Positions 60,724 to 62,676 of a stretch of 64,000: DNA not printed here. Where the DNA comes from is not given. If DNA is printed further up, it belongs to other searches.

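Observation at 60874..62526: Single-chain GlcG(DUF336) + triple RidA fusion: a covalent pseudo-trimer of an obligately trimeric fold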

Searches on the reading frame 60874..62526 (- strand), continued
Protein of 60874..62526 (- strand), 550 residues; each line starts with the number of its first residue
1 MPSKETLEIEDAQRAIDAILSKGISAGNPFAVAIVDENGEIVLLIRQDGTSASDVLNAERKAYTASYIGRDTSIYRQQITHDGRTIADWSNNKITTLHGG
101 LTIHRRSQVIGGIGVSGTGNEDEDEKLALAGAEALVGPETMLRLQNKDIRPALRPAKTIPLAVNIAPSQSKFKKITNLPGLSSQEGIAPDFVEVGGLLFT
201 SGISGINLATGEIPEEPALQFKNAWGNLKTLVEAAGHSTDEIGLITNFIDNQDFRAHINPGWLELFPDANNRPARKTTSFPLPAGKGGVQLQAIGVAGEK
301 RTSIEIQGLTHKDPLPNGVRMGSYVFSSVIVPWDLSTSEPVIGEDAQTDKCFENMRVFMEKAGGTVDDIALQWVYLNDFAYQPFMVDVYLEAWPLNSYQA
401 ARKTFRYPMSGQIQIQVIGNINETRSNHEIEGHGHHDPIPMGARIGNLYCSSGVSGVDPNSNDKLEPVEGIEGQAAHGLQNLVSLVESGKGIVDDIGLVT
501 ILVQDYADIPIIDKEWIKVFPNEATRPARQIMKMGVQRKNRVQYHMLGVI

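Call 19: find_encoding_contigs(protein=P0035, flank=6000, max_places=3)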
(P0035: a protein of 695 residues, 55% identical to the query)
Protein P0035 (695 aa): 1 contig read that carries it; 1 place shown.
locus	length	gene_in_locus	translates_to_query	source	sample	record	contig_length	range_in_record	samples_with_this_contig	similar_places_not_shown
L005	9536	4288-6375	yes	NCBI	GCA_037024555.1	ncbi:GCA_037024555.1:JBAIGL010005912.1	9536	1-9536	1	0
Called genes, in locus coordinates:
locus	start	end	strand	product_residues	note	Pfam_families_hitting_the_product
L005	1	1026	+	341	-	?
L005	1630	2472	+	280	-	PF00561:Abhydrolase_1, PF12697:Abhydrolase_6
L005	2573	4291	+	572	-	PF00496:SBP_bac_5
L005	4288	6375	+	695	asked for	PF03928:HbpS-like, PF01042:Ribonuc_L-PSP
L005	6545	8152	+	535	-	PF00496:SBP_bac_5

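Call 20: predict_structure(alignment_id=A1)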
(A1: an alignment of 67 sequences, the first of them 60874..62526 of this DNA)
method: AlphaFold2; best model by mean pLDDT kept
length: 550 residues; sequences in the alignment: 67
mean_pLDDT: 90.8   pTM: 0.90
mean pLDDT of the five models: 90.8, 90.7, 88.3, 88.0, 86.1
residues with pLDDT >= 90: 374; 70-90: 167; 50-70: 8; < 50: 1
segments of 3 or more residues with pLDDT < 50: none
pLDDT, mean of each block of 10 residues (from residue 1): 75 95 84 94 95 94 90 81 76 81 88 93 88 89 87 81 74 90 80 97 94 93 97 98 96 89 93 92 86 97 92 92 97 92 93 97 97 91 94 92 85 95 94 89 96 94 90 97 96 96 92 97 94 80 95
secondary structure, 60 per line:
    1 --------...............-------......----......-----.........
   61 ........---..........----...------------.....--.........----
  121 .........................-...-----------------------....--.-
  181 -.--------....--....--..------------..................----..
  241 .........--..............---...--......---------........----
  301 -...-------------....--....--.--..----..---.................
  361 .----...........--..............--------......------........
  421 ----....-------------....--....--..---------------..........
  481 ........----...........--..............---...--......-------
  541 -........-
elements in order: H9-23 E31-36 E41-46 H52-68 H72-81 E101-105 E108-116 H121-145 E173-176 E191-194 E197-200 H217-234 E242-249 H252-265 E274-279 E289-296 E302-304 E318-321 E324-327 H344-361 E369-376 H379-392 E401-406 E413-420 E425-428 E442-445 E448-451 H471-488 E496-503 H506-519 E528-533 E542-549
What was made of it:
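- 60874..62526 (-): Fusion ORF, 550 aa: DUF336b domain, linker, then three Rid repeats. The stop codon is at 60874-60876. AF2 model: pLDDT 90.8, pTM 0.90 (call 20).
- Confident model, pTM 0.90: call 20.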

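Call 21: search_protein_families(library=pfam, proteins=[P0035, P0032, P0033, L004:4786-5529:+, L004:5526-6008:+, P0067, L002:9047-9943:+, L002:7179-8030:+, L002:8287-9018:+], max_evalue=0.01)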
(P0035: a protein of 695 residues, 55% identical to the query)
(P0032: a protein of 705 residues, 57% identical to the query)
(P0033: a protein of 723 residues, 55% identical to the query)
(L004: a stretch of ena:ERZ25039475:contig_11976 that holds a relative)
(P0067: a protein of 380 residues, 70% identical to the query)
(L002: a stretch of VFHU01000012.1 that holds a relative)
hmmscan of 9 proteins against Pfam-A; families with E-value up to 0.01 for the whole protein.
P0035 (695 aa): 2 families
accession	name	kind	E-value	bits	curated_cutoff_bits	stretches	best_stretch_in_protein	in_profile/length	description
PF03928.20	HbpS-like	-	9.3e-43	145.8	25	2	155-278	2-127/128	Haem degrading protein HbpS-like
PF01042.26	Ribonuc_L-PSP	-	5.3e-25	88.2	27.3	3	589-677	16-102/121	Endoribonuclease L-PSP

P0032 (705 aa): 2 families
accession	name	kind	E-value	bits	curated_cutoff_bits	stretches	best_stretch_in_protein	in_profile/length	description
PF03928.20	HbpS-like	-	9.5e-43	145.7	25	2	154-279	1-128/128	Haem degrading protein HbpS-like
PF01042.26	Ribonuc_L-PSP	-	9.5e-27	93.8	27.3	3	346-448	13-117/121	Endoribonuclease L-PSP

P0033 (723 aa): 2 families
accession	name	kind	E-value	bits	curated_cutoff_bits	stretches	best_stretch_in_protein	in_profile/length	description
PF03928.20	HbpS-like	-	1.3e-44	151.8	25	2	10-127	4-123/128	Haem degrading protein HbpS-like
PF01042.26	Ribonuc_L-PSP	-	5.5e-24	84.9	27.3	3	366-467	14-118/121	Endoribonuclease L-PSP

L004:4786-5529:+ (247 aa): 1 family
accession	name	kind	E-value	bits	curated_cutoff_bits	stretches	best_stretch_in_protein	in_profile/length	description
PF03928.20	HbpS-like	-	2.8e-21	76.3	25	1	115-239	2-127/128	Haem degrading protein HbpS-like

L004:5526-6008:+ (160 aa): 1 family
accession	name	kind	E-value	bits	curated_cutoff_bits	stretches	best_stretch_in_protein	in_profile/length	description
PF03928.20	HbpS-like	-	3.1e-26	92.3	25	1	8-132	2-127/128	Haem degrading protein HbpS-like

P0067 (380 aa): 1 family
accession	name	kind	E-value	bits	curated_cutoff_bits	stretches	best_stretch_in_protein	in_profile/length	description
PF01042.26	Ribonuc_L-PSP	-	3.1e-26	92.2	27.3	3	22-108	14-101/121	Endoribonuclease L-PSP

L002:9047-9943:+ (298 aa): 3 families
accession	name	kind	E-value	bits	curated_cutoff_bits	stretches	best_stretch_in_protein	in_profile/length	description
PF00561.26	Abhydrolase_1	-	4.3e-22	79.4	25.8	1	33-281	2-243/245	alpha/beta hydrolase fold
PF12697.13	Abhydrolase_6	-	8e-16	59.8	26.3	1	33-283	1-211/217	Alpha/beta hydrolase family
PF12146.15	Hydrolase_4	-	2e-10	40.8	27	1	32-276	6-232/239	Serine aminopeptidase, S33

L002:7179-8030:+ (283 aa): 3 families
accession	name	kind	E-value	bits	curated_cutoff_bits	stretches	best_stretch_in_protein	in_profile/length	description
PF12146.15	Hydrolase_4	-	2.8e-05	24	27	1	53-153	23-117/239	Serine aminopeptidase, S33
PF00326.27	Peptidase_S9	-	0.00025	21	22.6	0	92-146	42-98/213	Prolyl oligopeptidase family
PF00561.26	Abhydrolase_1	-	0.0095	16.1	25.8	0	34-149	2-103/245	alpha/beta hydrolase fold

L002:8287-9018:+ (243 aa): 1 family
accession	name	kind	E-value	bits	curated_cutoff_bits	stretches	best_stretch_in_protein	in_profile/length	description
PF00588.24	SpoU_methylase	-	8.5e-32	110.6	29.7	1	80-220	2-142/142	SpoU rRNA Methylase family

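Call 24: fold_search(model_id=the predicted structure, library=pdb)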
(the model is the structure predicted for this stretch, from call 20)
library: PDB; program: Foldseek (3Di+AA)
matches with E <= 10: 827; with E <= 0.001: 186
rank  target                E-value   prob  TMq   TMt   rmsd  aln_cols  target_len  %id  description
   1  4nkp_B                2.0e-10  1.00  0.23  0.87   1.8       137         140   26  Crystal structure of a putative extracellular heme-binding protein (DESPIG_02683) from Desulfovibrio piger ATCC 29098  (released 2013-12-11)
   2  4nkp_C                2.1e-10  1.00  0.23  0.83   1.9       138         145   28  Crystal structure of a putative extracellular heme-binding protein (DESPIG_02683) from Desulfovibrio piger ATCC 29098  (released 2013-12-11)
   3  9jth_C                2.8e-10  1.00  0.23  0.87   2.2       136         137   30  Crystal structure of NahX from Pseudomonas sp. MC1 (released 2025-10-08)
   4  9jth_A                3.1e-10  1.00  0.23  0.84   2.4       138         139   31  Crystal structure of NahX from Pseudomonas sp. MC1 (released 2025-10-08)
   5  4nkp_D                4.5e-10  1.00  0.23  0.88   1.9       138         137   28  Crystal structure of a putative extracellular heme-binding protein (DESPIG_02683) from Desulfovibrio piger ATCC 29098  (released 2013-12-11)
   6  4nkp_A                1.3e-09  1.00  0.23  0.85   3.3       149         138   28  Crystal structure of a putative extracellular heme-binding protein (DESPIG_02683) from Desulfovibrio piger ATCC 29098  (released 2013-12-11)
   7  2a2l_A                1.4e-09  1.00  0.22  0.78   3.2       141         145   23  Crystal structure of Klebsiella pneumoniae protein ORFY, Pfam DUF336 (released 2005-06-28)
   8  2a2l_C                1.5e-09  1.00  0.23  0.84   2.2       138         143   24  Crystal structure of Klebsiella pneumoniae protein ORFY, Pfam DUF336 (released 2005-06-28)
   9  6bws_B                1.6e-09  1.00  0.22  0.83   2.2       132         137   32  Crystal structure of Efga from Methylobacterium extorquens (released 2019-01-16)
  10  3fpw                  1.9e-09  1.00  0.22  0.82   2.0       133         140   31  Crystal Structure of HbpS with bound iron (released 2009-01-20)
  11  9jth_D                2.1e-09  1.00  0.22  0.83   2.4       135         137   31  Crystal structure of NahX from Pseudomonas sp. MC1 (released 2025-10-08)
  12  5ag3_B                2.2e-09  1.00  0.38  0.59   5.5       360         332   13  Chorismatase mechanisms reveal fundamentally different types of reaction in a single conserved protein fold (released 2015-08-19)
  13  6bws_D                2.5e-09  1.00  0.21  0.82   2.2       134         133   33  Crystal structure of Efga from Methylobacterium extorquens (released 2019-01-16)
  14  5a3k_A                4.5e-09  1.00  0.37  0.56   5.7       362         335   12  Chorismatase mechanisms reveal fundamentally different types of reaction in a single conserved protein fold (released 2015-08-19)
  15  6bws_C                5.6e-09  1.00  0.22  0.81   2.1       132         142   32  Crystal structure of Efga from Methylobacterium extorquens (released 2019-01-16)
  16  5ag3_A                5.6e-09  1.00  0.36  0.55   5.8       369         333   12  Chorismatase mechanisms reveal fundamentally different types of reaction in a single conserved protein fold (released 2015-08-19)
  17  6bws_A                6.3e-09  1.00  0.22  0.83   2.2       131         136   33  Crystal structure of Efga from Methylobacterium extorquens (released 2019-01-16)
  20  5ag3_C                7.5e-09  1.00  0.39  0.60   5.2       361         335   12  Chorismatase mechanisms reveal fundamentally different types of reaction in a single conserved protein fold (released 2015-08-19)
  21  5a3k_C                8.0e-09  1.00  0.38  0.59   5.5       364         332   12  Chorismatase mechanisms reveal fundamentally different types of reaction in a single conserved protein fold (released 2015-08-19)
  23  4bps                  8.4e-09  1.00  0.37  0.57   6.7       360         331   10  Crystal structure of Chorismatase at 1.08 Angstrom resolution. (released 2013-09-18)
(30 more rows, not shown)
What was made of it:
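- On Rid (YjgF/YER057c/UK114) superfamily, PF01042: Foldseek target TM-score is about 0.85 to many RidA chains (call 24).
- On DUF336 / HbpS-like (PF03928): Target TM-score 0.8-0.88 to 4nkp, 9jth, 6bws and 3fpw (call 24).
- Closest known: Homotrimeric RidA / TdcF / RutC / UK114. Same: Each repeat has the same fold (target TM-score about 0.85, call 24).
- Closest known: DUF336 proteins EfgA, HbpS, PduO C-terminal domain, GlcG, NahX. Same: Same fold (target TM-score 0.8-0.88, 26-33% identity, call 24).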

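Call 32: find_encoding_contigs(protein=P0007, flank=8000, max_places=2)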
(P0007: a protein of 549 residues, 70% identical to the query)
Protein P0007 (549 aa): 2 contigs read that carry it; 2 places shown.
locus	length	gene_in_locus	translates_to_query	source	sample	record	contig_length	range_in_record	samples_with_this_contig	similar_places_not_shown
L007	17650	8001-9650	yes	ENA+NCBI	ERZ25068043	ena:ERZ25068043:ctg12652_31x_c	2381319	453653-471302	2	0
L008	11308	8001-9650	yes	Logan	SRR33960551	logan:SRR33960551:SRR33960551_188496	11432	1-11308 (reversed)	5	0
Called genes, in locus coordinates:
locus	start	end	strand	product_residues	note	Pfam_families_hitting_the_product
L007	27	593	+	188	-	PF01327:Pep_deformylase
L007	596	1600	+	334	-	PF00296:Bac_luciferase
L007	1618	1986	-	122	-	PF04237:YjbR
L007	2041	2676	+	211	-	PF00753:Lactamase_B, PF12706:Lactamase_B_2 (weak)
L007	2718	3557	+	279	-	PF00977:His_biosynth, PF02581:TMP-TENI (faint), PF03060:NMO (faint)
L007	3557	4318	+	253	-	PF00702:Hydrolase, PF13419:HAD_2, PF13242:Hydrolase_like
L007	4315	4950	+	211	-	PF01502:PRA-CH, PF01503:PRA-PH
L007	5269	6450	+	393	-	PF13784:Fic_N, PF02661:Fic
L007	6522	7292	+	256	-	PF17645:Amdase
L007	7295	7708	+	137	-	PF03928:HbpS-like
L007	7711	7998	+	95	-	PF07045:DUF1330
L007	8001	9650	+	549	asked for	PF03928:HbpS-like, PF01042:Ribonuc_L-PSP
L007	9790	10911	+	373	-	-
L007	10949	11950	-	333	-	PF00348:polyprenyl_synt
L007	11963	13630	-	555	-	PF00133:tRNA-synt_1, PF09334:tRNA-synt_1g, PF19303:Anticodon_3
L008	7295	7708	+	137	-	PF03928:HbpS-like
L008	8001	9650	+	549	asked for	PF03928:HbpS-like, PF01042:Ribonuc_L-PSP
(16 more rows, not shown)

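Call 33: find_encoding_contigs(protein=P0040, flank=8000, max_places=2)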
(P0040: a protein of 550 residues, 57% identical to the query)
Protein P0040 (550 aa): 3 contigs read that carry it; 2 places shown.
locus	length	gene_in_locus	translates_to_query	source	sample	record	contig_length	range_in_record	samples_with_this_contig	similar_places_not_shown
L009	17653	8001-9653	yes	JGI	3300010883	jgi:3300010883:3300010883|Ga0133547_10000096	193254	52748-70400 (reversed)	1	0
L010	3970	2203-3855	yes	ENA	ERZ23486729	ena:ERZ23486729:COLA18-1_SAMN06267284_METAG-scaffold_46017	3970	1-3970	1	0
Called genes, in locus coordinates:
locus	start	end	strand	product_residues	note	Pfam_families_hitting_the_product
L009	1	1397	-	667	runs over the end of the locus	PF03190:Thioredox_DsbH, PF13899:Thioredoxin_7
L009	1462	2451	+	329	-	PF12974:Phosphonate-bd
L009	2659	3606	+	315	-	PF04909:Amidohydro_2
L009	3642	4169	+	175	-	-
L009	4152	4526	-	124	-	PF00903:Glyoxalase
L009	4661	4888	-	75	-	-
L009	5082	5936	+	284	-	PF00977:His_biosynth, PF03060:NMO (faint)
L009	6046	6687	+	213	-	PF00702:Hydrolase, PF13419:HAD_2, PF13242:Hydrolase_like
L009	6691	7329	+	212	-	PF01502:PRA-CH, PF01503:PRA-PH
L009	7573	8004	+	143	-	PF03928:HbpS-like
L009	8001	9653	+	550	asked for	PF03928:HbpS-like, PF01042:Ribonuc_L-PSP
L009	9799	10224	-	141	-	-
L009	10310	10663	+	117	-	-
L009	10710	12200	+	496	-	PF00289:Biotin_carb_N, PF02222:ATP-grasp (weak), PF02786:CPSase_L_D2, PF07478:Dala_Dala_lig_C, PF02785:Biotin_carb_C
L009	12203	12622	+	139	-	PF00364:Biotin_lipoyl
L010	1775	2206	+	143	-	PF03928:HbpS-like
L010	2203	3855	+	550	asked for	PF03928:HbpS-like, PF01042:Ribonuc_L-PSP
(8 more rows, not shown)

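Call 34: find_encoding_contigs(protein=P0096, flank=8000, max_places=2)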
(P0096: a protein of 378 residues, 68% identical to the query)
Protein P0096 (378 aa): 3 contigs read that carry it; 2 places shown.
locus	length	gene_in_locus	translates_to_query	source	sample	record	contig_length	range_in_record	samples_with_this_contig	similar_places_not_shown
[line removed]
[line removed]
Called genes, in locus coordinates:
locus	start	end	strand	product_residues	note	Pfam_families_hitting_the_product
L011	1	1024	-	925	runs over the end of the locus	PF03699:UPF0182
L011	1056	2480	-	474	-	PF06277:EutA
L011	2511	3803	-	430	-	PF07883:Cupin_2 (weak)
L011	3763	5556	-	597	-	PF00528:BPD_transp_1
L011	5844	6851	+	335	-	PF01547:SBP_bac_1 (weak), PF13343:SBP_bac_6 (weak)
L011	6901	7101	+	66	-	-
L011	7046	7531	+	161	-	PF03928:HbpS-like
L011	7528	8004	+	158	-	PF03928:HbpS-like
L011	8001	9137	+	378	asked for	PF01042:Ribonuc_L-PSP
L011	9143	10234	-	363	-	PF00005:ABC_tran, PF13304:AAA_21 (faint), PF08402:TOBE_2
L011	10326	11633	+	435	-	PF00355:Rieske, PF19301:LigXa_C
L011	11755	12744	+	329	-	PF09084:NMT1, PF12974:Phosphonate-bd, PF16868:NMT1_3 (weak), PF13379:NMT1_2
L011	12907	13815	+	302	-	PF03659:Glyco_hydro_71, PF14307:Glyco_tran_WbsX (faint), PF16317:Glyco_hydro_99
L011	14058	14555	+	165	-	PF03795:YCII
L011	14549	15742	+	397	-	PF04542:Sigma70_r2, PF08281:Sigma70_r4_2, PF20239:DUF6596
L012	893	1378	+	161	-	PF03928:HbpS-like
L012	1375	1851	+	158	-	PF03928:HbpS-like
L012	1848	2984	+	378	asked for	PF01042:Ribonuc_L-PSP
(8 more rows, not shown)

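Call 47: search_protein_families(library=pfam, proteins=[L003:9403-10299:+, L003:10301-12112:+, L003:8284-8676:+, L003:7365-8138:+, L003:12090-12989:+, L003:12995-14482:+], max_evalue=0.001)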
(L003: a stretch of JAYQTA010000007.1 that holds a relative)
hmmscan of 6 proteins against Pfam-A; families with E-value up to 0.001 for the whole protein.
L003:9403-10299:+ (298 aa): 0 families

L003:10301-12112:+ (603 aa): 0 families

L003:8284-8676:+ (130 aa): 0 families

L003:7365-8138:+ (257 aa): 4 families
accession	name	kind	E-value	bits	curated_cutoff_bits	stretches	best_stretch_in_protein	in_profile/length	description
PF00702.32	Hydrolase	-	1.1e-19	72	26.4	1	7-202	2-191/191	haloacid dehalogenase-like hydrolase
PF13419.12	HAD_2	-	1.5e-14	54.9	23.8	1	111-208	79-178/178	Haloacid dehalogenase-like hydrolase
PF13242.12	Hydrolase_like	-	1.6e-12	47.6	22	1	164-222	4-63/75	HAD-hyrolase-like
PF12710.13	HAD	-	0.00042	21.2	27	0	10-193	2-184/189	haloacid dehalogenase-like hydrolase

L003:12090-12989:+ (299 aa): 0 families

L003:12995-14482:+ (495 aa): 5 families
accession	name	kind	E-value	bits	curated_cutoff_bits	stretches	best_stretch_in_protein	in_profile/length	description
PF02786.22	CPSase_L_D2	-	6.8e-71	238.6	19.8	1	115-322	1-209/211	Carbamoyl-phosphate synthase L chain, ATP binding domain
PF00289.28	Biotin_carb_N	-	5.9e-46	155.9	25.5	1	1-110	1-110/110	Biotin carboxylase, N-terminal domain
PF02785.25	Biotin_carb_C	-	5.5e-34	117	32.4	1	336-442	1-108/108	Biotin carboxylase C-terminal domain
PF07478.18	Dala_Dala_lig_C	-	1.1e-10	41.8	24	1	142-291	27-174/204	D-ala D-ala ligase C-terminus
PF02222.28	ATP-grasp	-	3.6e-07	30.5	27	1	139-281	18-153/179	ATP-grasp domain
